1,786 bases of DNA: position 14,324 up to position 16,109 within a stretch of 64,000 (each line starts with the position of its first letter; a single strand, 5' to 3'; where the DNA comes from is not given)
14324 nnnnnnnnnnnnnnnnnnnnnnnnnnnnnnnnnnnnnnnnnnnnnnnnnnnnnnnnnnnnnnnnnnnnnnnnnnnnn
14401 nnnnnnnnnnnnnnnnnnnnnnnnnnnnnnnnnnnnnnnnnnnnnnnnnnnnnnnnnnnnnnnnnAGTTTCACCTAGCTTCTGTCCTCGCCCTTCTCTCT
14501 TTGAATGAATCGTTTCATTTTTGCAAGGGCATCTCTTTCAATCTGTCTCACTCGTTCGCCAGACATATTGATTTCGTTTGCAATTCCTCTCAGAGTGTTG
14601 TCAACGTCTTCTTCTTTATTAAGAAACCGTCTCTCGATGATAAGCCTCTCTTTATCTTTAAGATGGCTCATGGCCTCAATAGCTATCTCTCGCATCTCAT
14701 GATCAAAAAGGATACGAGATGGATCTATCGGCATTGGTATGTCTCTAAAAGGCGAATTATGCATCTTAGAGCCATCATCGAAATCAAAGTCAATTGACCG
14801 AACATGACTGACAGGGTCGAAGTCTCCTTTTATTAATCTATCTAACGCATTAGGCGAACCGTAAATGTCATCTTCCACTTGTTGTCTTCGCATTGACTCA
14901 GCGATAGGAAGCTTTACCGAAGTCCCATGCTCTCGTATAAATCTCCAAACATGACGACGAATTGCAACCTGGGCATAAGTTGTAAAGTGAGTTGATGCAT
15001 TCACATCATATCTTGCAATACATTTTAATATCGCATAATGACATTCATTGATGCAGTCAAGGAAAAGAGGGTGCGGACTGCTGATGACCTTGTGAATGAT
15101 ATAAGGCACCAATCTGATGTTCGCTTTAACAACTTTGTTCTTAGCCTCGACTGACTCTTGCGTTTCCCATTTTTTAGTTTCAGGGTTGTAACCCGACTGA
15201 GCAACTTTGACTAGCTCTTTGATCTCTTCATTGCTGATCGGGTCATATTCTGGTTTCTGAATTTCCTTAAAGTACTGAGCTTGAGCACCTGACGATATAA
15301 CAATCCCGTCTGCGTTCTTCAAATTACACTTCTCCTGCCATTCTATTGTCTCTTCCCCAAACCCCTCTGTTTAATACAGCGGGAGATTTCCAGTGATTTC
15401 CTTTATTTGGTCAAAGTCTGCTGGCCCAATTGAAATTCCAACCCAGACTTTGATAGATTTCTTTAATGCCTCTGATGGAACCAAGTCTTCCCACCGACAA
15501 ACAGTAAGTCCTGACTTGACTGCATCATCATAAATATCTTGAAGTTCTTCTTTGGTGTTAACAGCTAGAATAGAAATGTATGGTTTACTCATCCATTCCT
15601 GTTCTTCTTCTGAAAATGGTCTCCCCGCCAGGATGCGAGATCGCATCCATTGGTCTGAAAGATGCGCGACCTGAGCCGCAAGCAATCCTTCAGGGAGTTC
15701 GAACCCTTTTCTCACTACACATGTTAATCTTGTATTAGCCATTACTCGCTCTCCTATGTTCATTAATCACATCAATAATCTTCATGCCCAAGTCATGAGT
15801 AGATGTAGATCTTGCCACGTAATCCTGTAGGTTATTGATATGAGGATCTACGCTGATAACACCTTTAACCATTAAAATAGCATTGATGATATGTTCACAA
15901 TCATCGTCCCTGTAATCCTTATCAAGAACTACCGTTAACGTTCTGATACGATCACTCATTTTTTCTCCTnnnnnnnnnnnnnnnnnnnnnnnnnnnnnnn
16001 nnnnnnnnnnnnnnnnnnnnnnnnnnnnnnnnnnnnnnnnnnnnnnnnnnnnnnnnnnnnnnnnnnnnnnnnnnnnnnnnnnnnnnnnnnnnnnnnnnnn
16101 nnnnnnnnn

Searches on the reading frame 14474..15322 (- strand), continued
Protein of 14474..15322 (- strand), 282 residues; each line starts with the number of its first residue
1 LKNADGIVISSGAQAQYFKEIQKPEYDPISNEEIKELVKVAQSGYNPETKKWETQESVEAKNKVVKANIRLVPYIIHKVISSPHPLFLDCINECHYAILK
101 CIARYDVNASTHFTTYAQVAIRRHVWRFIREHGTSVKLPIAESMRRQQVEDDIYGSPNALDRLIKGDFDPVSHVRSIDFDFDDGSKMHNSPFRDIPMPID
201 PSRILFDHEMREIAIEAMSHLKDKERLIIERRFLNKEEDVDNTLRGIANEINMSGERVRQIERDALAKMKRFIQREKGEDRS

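Call 46: search_solved_structures(query=window:14474-15322:-, max_evalue=0.001, show_alignments=2)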
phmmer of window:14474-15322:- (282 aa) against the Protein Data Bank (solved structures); distinct sequences matched with E-value up to 0.001: 63 (the best 60 are shown).
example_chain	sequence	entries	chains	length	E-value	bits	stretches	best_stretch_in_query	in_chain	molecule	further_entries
7vf9_F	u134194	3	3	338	5.9e-15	58.9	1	60-275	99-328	RNA polymerase sigma factor RpoS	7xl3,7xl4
7f0r_F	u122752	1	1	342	6.1e-15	58.8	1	60-275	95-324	RNA polymerase sigma factor RpoS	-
7l7b_F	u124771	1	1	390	6.8e-14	55.4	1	59-140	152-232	RNA polymerase sigma factor SigA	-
7ye1_F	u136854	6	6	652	7.6e-13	52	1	54-271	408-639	RNA polymerase sigma factor RpoD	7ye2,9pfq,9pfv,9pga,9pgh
8x6f_E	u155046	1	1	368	2.1e-12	50.5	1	51-271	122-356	RNA polymerase sigma factor SigA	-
7ckq_F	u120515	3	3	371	5.3e-12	49.2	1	57-271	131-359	RNA polymerase sigma factor SigA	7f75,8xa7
7xya_F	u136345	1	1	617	1.8e-11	47.5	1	59-271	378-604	RNA polymerase sigma factor RpoD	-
6wmr_Z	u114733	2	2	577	4.6e-11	46.1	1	53-271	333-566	RNA polymerase sigma factor RpoD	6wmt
8ad1_F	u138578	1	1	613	7.8e-11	45.4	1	58-271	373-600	RNA polymerase sigma factor RpoD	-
3iyd_F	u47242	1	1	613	7.9e-11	45.4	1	58-271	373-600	RNA polymerase sigma factor rpoD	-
3dxj_F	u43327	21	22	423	1.1e-10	44.9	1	25-140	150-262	RNA polymerase pricipal sigma factor (RpoD); CHAIN F, P | RNA polymerase sigma factor | RNA polymerase sigma factor SigA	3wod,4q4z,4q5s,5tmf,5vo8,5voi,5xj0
1iw7_F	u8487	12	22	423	1.1e-10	44.9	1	25-140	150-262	RNA polymerase sigma-70 subunit | principal sigma factor | DNA-directed RNA polymerase sigma chain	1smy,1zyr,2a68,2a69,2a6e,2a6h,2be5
4g7h_F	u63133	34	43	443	1.2e-10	44.7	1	25-140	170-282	RNA polymerase sigma factor | DNA directed RNA polymerase sigma factor A | RNA polymerase sigma factor SigA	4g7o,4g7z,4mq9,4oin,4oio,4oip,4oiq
5x21_F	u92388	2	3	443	1.2e-10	44.7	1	25-140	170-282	RNA polymerase sigma factor SigA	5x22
4ljz_F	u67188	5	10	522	1.3e-10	44.7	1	58-271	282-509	RNA polymerase sigma factor RpoD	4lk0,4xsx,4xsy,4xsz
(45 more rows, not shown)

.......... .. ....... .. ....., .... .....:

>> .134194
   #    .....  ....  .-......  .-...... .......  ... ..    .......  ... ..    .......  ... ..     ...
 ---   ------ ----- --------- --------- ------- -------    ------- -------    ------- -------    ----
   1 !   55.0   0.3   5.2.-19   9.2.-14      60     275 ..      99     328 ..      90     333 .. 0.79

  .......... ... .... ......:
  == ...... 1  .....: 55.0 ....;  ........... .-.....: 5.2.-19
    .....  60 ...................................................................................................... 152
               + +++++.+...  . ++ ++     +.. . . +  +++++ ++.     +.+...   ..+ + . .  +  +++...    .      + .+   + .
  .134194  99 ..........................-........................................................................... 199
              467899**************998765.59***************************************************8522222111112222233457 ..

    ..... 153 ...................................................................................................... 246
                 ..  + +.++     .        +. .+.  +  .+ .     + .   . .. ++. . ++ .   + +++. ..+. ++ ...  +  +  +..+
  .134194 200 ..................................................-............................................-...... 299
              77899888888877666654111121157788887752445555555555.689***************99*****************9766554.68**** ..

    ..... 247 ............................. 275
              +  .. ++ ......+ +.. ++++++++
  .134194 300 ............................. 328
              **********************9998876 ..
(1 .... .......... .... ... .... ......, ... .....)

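Call 53: find_related_loci(query=A1, collection=viral_contigs, flank=10000)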
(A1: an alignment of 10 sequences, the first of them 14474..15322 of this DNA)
Query A1 (282 aa) in viral_contigs; peptide patterns used: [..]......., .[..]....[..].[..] (x = any residue, [..] = any of these).
141 stretches matched a pattern; 6 encode a relative of the query (tblastn E <= 1e-3); 6 distinct loci.
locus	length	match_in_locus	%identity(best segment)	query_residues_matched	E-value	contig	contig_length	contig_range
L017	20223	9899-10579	26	59-270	2e-10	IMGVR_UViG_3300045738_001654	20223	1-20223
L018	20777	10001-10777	23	16-275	6e-9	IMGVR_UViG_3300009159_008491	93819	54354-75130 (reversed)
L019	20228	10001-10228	39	198-270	1e-6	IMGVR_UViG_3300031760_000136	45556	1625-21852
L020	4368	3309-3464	42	220-276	2e-6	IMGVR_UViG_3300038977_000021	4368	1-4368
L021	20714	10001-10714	24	67-274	2e-5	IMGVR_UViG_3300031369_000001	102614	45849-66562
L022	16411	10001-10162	39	218-274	3e-5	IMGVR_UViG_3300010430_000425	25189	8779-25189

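Call 54: find_related_loci(query=A1, collection=metagenome_contigs, flank=10000)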
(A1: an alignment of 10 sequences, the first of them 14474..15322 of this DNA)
Query A1 (282 aa) in metagenome_contigs; peptide patterns used: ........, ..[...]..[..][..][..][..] (x = any residue, [..] = any of these).
600 stretches matched a pattern (row limit reached: there are more); 178 encode a relative of the query (tblastn E <= 1e-3); the best 80 are kept; 80 distinct loci.
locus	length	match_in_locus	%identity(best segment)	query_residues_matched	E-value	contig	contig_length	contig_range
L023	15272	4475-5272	54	13-281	4e-99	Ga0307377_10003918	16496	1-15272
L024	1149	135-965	51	1-277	2e-97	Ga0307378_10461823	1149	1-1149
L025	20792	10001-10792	45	16-281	6e-77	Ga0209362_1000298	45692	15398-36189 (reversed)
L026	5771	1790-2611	48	16-281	1e-75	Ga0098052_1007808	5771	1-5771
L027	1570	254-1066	47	16-281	1e-78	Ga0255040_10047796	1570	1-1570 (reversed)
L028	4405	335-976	28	44-270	9e-19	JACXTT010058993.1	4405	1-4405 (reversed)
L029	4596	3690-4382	26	59-276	2e-17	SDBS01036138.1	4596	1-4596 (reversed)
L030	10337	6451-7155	26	59-280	5e-17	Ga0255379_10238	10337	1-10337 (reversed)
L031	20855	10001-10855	26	17-275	1e-16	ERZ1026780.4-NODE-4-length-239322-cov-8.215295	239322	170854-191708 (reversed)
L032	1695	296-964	29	64-273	1e-15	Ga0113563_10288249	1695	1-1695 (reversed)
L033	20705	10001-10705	26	55-275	5e-15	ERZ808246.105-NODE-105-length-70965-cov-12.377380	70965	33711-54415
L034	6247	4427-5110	25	60-274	6e-15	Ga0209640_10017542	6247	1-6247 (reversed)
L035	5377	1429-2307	25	1-270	1e-14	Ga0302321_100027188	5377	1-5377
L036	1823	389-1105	25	54-278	2e-14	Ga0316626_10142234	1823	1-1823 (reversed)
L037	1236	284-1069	25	16-270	3e-14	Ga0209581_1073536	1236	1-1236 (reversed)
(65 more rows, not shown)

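Call 87: search_protein_families(library=padloc, proteins=[window:14474-15322:-], max_evalue=0.001)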
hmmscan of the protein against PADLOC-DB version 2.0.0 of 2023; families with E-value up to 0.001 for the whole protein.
window:14474-15322:- (282 aa): 1 family
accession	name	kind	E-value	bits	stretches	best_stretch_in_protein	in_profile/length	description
PDLC02203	MzaA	-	4.7e-12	43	1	8-146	380-517/683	-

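Call 95: find_related_loci(query=A1, collection=genome_contigs, flank=10000)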
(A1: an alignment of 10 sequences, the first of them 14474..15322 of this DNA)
Query A1 (282 aa) in genome_contigs; peptide patterns used: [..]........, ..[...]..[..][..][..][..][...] (x = any residue, [..] = any of these).
300 stretches matched a pattern; 170 encode a relative of the query (tblastn E <= 1e-3); the best 80 are kept; 80 distinct loci.
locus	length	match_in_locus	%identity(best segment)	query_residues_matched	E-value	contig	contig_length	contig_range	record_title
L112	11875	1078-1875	29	10-270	9e-20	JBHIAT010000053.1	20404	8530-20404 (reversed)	MAG: Candidatus Bipolaricaulia bacterium isolate K_2_bin.63 NODE_1125_length_20404_cov_8.629417, whole genome shotgun se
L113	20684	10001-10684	28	56-270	8e-17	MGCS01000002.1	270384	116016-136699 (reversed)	MAG: Candidatus Saccharibacteria bacterium RIFCSPHIGHO2_12_FULL_44_22 rifcsphigho2_12_scaffold_126, whole genome shotgun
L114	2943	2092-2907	26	13-269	2e-16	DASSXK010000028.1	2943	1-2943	MAG TPA_asm: Ktedonobacteraceae bacterium isolate SMAG_U648 k141_825697, whole genome shotgun sequence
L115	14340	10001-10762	28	17-270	2e-16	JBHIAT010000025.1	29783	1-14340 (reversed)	MAG: Candidatus Bipolaricaulia bacterium isolate K_2_bin.63 NODE_545_length_29783_cov_9.249024, whole genome shotgun seq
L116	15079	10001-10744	26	54-277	8e-16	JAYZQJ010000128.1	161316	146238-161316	MAG: Myxococcota bacterium isolate XB_MAG420 DB_MAG420_0128, whole genome shotgun sequence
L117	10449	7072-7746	26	60-271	1e-15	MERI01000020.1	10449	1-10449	MAG: Betaproteobacteria bacterium RIFCSPLOWO2_12_FULL_62_58 rifcsplowo2_12_scaffold_11554, whole genome shotgun sequence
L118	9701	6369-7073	25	49-270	6e-15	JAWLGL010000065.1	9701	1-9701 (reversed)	MAG: Clostridia bacterium isolate 30dZY2.bin.108 NODE_8464_length_9701_cov_3.216413, whole genome shotgun sequence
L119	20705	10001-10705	26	55-275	1e-14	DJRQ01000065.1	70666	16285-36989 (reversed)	MAG TPA_asm: Bacillales bacterium UBA6356 UBA6356_contig_1909, whole genome shotgun sequence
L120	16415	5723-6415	26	55-270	2e-14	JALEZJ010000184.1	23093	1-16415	MAG: Erysipelotrichaceae bacterium isolate SUG474 k141_4268598, whole genome shotgun sequence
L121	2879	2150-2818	27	60-269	1e-13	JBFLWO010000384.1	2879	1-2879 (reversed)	MAG: Actinomycetota bacterium isolate MAG034 MAG034_384, whole genome shotgun sequence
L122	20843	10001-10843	24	17-270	1e-13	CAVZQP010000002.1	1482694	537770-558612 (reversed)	MAG: uncultured Acidimicrobiaceae bacterium isolate MFD05705.bin.1.43 genome assembly, contig: contig_16204, whole genom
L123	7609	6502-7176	25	60-270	5e-13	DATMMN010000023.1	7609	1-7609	MAG TPA_asm: Acidimicrobiales bacterium isolate SMAG_U12824 k141_2785459, whole genome shotgun sequence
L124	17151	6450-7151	25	60-270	9e-13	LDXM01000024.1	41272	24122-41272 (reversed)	MAG: Chloroflexi bacterium CSP1-4 XU10_C0024, whole genome shotgun sequence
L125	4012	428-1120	25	72-274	9e-13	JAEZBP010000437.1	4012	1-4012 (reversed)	MAG: Proteobacteria bacterium isolate OH_CBrB_201 k127_2920202, whole genome shotgun sequence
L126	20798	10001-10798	24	13-276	3e-12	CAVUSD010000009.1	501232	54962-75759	MAG: uncultured Solirubrobacteraceae bacterium isolate MFD09671.bin.3.245 genome assembly, contig: contig_16274, whole g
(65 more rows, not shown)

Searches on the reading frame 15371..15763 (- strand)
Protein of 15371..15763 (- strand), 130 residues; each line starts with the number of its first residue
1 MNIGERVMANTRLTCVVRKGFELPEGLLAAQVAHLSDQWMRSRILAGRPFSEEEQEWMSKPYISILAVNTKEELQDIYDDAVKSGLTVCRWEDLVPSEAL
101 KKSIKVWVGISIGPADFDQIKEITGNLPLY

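Call 3: search_protein_families(library=pfam, proteins=[window:15371-15763:-], max_evalue=0.01)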
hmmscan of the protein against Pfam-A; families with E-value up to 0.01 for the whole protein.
window:15371-15763:- (130 aa): 1 family
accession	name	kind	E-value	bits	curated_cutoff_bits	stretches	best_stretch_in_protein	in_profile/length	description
PF01981.21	PTH2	-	5.5e-11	43.1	23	1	13-130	3-115/115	Peptidyl-tRNA hydrolase PTH2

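Call 4: search_protein_families(library=phrogs, proteins=[window:15371-15763:-], max_evalue=0.01)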
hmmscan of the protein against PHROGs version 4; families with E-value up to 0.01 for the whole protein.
window:15371-15763:- (130 aa): 1 family
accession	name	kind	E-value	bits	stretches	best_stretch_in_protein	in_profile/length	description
phrog_1866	-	unknown function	5.1e-10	40.5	1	9-130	6-125/126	-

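Call 23: search_protein_families(library=ncbifam, proteins=[window:15371-15763:-], max_evalue=0.01)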
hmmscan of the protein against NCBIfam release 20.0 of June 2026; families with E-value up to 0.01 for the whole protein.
window:15371-15763:- (130 aa): 2 families
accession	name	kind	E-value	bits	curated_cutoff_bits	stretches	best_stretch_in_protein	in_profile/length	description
NF003314.0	PRK04322.1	equivalog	1.4e-10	41.3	126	1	12-130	4-117/117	peptidyl-tRNA hydrolase Pth2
TIGR00283.1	arch_pth2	equivalog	9.6e-10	38.8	82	1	12-130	2-115/115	aminoacyl-tRNA hydrolase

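Call 71: search_solved_structures(query=window:15371-15763:-, max_evalue=0.01, show_alignments=1)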
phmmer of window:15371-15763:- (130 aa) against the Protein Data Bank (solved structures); distinct sequences matched with E-value up to 0.01: 5.
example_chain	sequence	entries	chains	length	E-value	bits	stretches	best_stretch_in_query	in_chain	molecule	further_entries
1q7s_A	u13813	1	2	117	0.00019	24.4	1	12-130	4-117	bit1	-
2zv3_A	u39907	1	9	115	0.00042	23.4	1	13-129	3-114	Peptidyl-tRNA hydrolase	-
1rzw_A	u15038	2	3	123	0.00048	23.2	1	14-129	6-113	Protein AF2095(GR4) | Peptidyl-tRNA hydrolase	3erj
1wn2_A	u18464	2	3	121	0.002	21.2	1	14-129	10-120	Peptidyl-tRNA hydrolase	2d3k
1xty_A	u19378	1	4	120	0.0046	20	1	12-129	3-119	Peptidyl-tRNA hydrolase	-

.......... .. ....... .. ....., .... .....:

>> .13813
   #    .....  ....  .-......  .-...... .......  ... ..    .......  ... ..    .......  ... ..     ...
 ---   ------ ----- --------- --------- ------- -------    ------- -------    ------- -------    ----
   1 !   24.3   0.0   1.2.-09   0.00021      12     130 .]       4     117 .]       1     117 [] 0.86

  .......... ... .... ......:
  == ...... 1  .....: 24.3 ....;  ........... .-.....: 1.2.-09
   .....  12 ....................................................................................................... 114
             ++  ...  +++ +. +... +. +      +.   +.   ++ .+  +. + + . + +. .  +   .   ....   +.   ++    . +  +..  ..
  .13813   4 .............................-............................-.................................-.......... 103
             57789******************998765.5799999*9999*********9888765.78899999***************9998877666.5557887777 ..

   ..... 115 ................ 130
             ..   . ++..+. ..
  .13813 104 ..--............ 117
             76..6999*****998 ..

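Call 87: search_protein_families(library=padloc, proteins=[window:15371-15763:-], max_evalue=0.001)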
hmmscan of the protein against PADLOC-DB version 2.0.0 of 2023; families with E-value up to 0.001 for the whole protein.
window:15371-15763:- (130 aa): 0 families

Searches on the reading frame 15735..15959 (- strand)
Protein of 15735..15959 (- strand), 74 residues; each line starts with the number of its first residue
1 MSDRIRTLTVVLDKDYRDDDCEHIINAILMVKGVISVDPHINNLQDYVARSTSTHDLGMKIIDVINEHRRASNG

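Call 3: search_protein_families(library=pfam, proteins=[window:15735-15959:-], max_evalue=0.01)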
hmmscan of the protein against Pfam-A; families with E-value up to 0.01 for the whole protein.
window:15735-15959:- (74 aa): 0 families

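Call 4: search_protein_families(library=phrogs, proteins=[window:15735-15959:-], max_evalue=0.01)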
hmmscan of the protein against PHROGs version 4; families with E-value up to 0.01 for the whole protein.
window:15735-15959:- (74 aa): 0 families

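Call 23: search_protein_families(library=ncbifam, proteins=[window:15735-15959:-], max_evalue=0.01)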
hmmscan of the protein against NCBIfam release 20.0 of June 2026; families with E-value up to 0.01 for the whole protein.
window:15735-15959:- (74 aa): 0 families

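Call 72: predict_structure(protein=window:15735-15959:-)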
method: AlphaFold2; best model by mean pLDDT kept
length: 74 residues; sequences in the alignment: 1
mean_pLDDT: 53.1   pTM: 0.34
mean pLDDT of the five models: 53.1, 51.6, 50.7, 49.8, 45.1
residues with pLDDT >= 90: 0; 70-90: 0; 50-70: 56; < 50: 18
segments of 3 or more residues with pLDDT < 50: 1-4, 32-39
pLDDT, mean of each block of 10 residues (from residue 1): 50 53 53 45 52 57 62 54
secondary structure, 60 per line:
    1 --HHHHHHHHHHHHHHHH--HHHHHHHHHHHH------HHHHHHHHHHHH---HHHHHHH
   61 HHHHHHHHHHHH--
elements in order: H3-18 H21-32 H39-50 H54-72

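Call 87: search_protein_families(library=padloc, proteins=[window:15735-15959:-], max_evalue=0.001)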
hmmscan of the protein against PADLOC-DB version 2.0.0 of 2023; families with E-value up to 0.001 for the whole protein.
window:15735-15959:- (74 aa): 0 families
